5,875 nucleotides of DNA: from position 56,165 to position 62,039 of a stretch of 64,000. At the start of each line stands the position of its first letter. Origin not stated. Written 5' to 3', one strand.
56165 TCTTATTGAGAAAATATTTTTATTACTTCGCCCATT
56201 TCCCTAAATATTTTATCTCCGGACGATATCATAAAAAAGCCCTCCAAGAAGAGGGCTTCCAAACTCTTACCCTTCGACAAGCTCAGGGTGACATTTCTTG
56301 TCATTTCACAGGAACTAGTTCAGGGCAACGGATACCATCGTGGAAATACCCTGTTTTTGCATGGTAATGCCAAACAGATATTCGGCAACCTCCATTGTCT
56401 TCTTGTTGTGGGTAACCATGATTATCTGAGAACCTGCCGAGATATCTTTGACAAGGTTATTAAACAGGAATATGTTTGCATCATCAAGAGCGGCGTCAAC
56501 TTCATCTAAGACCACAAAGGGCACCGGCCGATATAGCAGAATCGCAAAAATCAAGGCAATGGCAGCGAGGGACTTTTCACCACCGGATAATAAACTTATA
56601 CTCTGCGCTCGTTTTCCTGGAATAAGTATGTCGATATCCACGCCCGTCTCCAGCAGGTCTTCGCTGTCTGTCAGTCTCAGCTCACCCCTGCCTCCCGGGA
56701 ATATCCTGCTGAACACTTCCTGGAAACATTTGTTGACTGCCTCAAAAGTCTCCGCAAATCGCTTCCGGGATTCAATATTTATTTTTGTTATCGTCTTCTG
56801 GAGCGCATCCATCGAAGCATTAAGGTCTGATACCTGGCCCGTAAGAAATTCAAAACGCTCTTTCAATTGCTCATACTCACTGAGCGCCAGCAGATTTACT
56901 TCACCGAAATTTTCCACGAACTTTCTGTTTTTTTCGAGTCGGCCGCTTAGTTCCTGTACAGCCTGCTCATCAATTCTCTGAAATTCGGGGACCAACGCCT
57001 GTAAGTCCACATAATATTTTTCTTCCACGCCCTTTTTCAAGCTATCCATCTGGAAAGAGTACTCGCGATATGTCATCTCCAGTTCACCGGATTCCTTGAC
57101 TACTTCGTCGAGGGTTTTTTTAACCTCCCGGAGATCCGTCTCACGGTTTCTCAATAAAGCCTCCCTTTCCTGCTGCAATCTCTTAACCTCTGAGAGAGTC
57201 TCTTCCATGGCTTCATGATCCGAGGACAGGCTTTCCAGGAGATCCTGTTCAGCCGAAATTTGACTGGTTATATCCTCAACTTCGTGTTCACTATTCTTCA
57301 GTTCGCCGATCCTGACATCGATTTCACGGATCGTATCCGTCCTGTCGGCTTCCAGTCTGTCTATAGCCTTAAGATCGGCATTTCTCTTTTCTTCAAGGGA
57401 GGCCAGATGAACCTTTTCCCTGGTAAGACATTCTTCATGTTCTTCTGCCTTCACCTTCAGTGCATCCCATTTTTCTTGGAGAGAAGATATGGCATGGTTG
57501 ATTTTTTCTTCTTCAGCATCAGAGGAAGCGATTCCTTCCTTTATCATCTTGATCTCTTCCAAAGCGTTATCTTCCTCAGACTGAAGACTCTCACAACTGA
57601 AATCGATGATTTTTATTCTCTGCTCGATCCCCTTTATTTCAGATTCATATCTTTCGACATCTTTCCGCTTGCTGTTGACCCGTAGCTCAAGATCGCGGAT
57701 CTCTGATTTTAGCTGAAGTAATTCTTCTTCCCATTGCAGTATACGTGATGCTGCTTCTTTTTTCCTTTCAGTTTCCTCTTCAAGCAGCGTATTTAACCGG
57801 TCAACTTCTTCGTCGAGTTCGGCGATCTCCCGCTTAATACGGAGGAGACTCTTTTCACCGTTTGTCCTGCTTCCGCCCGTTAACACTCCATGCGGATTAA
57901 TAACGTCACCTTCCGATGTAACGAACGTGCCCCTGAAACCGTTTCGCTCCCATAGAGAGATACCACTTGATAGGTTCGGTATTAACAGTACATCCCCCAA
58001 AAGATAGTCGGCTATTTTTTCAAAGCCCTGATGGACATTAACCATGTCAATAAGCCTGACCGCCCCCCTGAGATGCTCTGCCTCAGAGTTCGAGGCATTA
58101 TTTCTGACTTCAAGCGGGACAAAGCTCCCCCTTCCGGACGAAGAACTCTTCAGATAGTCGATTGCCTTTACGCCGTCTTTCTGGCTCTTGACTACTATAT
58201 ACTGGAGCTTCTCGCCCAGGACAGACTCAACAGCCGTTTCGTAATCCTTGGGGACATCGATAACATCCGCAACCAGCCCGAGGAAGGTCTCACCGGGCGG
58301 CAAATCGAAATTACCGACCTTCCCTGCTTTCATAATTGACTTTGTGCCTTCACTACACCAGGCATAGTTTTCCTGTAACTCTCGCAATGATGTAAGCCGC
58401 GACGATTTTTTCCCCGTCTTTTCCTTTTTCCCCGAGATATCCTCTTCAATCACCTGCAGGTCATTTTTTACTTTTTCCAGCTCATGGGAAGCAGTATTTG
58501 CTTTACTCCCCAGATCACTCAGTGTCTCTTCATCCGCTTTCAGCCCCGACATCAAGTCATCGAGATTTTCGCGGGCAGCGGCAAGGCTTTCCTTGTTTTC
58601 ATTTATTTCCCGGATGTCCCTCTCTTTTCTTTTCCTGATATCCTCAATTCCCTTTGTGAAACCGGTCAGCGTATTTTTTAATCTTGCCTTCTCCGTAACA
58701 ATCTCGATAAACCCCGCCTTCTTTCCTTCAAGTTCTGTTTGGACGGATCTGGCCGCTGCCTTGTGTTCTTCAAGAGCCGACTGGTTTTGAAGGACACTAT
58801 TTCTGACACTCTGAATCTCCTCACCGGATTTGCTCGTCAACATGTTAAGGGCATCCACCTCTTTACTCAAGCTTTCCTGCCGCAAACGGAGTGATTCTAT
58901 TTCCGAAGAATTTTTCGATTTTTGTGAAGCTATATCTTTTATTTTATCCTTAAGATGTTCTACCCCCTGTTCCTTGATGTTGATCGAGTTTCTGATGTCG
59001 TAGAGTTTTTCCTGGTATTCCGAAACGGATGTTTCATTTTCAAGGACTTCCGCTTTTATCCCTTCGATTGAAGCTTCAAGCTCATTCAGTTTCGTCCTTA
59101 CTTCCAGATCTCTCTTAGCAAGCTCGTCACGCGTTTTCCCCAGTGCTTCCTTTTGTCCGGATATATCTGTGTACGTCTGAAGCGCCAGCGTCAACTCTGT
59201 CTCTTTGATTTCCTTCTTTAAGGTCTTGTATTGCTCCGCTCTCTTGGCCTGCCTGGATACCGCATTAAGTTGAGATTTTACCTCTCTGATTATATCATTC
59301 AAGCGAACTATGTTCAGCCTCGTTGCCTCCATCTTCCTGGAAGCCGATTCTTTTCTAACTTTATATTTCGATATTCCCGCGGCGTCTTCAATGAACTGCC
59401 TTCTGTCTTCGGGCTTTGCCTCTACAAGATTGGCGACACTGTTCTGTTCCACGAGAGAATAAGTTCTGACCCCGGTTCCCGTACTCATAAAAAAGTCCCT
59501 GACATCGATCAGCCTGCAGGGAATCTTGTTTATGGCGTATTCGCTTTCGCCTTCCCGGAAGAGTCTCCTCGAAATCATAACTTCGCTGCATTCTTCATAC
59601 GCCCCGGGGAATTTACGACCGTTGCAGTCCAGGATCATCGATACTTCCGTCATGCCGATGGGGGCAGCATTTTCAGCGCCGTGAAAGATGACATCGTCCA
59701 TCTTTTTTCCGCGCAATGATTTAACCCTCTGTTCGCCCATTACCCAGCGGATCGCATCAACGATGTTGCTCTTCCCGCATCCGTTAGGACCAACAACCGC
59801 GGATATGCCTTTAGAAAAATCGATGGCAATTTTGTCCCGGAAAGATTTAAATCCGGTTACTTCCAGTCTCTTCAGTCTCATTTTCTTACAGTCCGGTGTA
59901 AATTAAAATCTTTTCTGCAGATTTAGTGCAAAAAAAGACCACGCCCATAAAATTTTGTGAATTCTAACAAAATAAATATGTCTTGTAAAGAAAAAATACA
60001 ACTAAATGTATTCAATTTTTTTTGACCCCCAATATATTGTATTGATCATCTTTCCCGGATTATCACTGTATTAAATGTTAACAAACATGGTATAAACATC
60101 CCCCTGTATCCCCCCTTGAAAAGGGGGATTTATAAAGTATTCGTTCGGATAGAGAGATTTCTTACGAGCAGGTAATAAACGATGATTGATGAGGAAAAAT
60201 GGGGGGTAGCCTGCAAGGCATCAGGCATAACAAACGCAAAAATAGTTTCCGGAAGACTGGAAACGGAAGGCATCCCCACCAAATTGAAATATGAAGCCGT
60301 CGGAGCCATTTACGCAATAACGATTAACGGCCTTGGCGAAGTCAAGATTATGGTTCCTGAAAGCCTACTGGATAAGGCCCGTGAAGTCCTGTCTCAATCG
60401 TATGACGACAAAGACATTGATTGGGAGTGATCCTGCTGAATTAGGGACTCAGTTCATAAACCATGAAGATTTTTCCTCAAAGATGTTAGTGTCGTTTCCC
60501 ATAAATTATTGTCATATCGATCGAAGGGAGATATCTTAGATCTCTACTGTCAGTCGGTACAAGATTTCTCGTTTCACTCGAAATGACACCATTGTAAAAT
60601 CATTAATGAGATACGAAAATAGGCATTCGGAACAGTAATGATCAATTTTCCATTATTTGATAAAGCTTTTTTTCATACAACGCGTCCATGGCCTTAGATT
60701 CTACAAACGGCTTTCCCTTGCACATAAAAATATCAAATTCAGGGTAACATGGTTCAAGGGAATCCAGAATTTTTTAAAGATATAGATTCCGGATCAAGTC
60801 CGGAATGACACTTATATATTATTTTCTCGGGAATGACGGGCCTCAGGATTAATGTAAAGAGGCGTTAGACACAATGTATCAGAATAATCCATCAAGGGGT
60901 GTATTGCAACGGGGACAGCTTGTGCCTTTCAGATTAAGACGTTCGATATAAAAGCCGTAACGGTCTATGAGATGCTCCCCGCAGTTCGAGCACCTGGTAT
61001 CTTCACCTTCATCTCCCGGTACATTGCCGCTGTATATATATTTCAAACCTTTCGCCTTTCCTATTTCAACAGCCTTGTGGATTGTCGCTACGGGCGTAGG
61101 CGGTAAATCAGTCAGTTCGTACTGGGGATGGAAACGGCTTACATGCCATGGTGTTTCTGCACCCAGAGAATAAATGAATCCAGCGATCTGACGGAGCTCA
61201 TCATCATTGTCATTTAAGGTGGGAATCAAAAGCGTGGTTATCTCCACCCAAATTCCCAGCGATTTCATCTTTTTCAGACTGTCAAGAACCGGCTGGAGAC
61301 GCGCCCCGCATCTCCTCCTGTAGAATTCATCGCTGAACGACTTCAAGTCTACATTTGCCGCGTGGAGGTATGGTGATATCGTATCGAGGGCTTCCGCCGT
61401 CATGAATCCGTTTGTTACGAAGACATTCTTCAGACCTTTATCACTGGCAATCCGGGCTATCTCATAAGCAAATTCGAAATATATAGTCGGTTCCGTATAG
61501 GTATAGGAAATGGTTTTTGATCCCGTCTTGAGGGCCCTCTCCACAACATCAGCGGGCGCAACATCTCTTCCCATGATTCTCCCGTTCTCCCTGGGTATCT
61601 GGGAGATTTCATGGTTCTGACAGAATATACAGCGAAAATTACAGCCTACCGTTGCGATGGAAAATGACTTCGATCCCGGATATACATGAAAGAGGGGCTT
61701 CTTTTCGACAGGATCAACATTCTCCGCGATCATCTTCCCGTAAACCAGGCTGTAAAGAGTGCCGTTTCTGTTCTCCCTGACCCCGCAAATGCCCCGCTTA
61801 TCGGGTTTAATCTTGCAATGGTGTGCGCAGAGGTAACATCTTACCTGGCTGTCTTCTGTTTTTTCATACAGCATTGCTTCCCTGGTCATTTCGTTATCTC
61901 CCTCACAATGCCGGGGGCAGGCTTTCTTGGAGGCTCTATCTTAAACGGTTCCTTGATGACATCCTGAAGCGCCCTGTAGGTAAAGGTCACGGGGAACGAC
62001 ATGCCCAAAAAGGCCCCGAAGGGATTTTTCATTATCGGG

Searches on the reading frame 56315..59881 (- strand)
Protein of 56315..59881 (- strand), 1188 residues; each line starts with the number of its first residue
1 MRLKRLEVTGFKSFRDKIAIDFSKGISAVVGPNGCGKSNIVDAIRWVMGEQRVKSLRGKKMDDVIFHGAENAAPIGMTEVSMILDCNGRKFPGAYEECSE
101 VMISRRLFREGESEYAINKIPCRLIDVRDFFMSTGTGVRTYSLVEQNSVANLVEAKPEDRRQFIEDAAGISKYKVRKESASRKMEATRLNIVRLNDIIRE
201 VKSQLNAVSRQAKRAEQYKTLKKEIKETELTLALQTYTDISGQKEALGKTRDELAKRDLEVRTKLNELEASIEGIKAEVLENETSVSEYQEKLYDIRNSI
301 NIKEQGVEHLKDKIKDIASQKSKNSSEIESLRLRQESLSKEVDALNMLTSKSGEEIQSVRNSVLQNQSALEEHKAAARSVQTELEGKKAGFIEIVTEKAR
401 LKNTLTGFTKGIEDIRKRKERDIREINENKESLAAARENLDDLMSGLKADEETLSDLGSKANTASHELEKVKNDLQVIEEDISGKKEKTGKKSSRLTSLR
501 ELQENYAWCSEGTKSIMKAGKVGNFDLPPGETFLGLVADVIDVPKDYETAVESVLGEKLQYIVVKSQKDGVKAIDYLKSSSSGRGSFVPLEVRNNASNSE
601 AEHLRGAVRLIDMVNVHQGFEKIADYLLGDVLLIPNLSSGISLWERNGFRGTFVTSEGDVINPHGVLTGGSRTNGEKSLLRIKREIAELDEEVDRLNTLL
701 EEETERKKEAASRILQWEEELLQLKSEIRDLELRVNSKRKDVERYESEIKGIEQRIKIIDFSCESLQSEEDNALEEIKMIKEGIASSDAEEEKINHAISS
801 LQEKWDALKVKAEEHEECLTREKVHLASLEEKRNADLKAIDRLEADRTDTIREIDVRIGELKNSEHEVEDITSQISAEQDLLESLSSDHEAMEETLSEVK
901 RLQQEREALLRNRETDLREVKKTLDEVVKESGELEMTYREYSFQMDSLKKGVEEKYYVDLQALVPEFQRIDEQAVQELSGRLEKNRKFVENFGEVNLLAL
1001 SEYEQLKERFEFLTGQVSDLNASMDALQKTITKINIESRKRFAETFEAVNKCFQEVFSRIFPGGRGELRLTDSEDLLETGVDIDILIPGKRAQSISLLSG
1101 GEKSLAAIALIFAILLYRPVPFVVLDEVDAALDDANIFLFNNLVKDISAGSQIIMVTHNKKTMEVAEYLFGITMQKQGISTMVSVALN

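Call 17: search_protein_families(library=pfam, proteins=[window:56315-59881:-], max_evalue=0.001)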
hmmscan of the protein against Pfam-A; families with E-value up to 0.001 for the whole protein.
window:56315-59881:- (1188 aa): 6 families
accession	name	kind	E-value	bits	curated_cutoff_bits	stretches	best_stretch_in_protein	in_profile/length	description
PF02463.25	SMC_N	-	6.4e-65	219.1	40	1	3-1181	2-220/220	RecF/RecN/SMC N terminal domain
PF06470.18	SMC_hinge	-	7.4e-28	97.7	22.5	1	533-643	4-115/116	SMC proteins Flexible Hinge Domain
PF13304.12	AAA_21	-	5.1e-12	46.9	27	2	1088-1159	228-299/304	AAA domain, putative AbiEii toxin, Type IV TA system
PF13476.12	AAA_23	-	1.1e-07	33.1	27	1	5-272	1-193/201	AAA domain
PF13175.12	AAA_15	-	2e-07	31.4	32.1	1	1-460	1-274/374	AAA ATPase domain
PF13555.12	AAA_29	-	7.4e-06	26.1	27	1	3-48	1-46/61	P-loop containing region of AAA domain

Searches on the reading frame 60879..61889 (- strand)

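Call 17: search_protein_families(library=pfam, proteins=[window:60879-61889:-], max_evalue=0.001)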
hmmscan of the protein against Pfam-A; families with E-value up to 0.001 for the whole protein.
window:60879-61889:- (336 aa): 1 family
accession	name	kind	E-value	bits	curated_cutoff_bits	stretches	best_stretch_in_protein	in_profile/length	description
PF04055.27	Radical_SAM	-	6.5e-26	91.9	29.5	1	79-232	3-162/166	Radical SAM superfamily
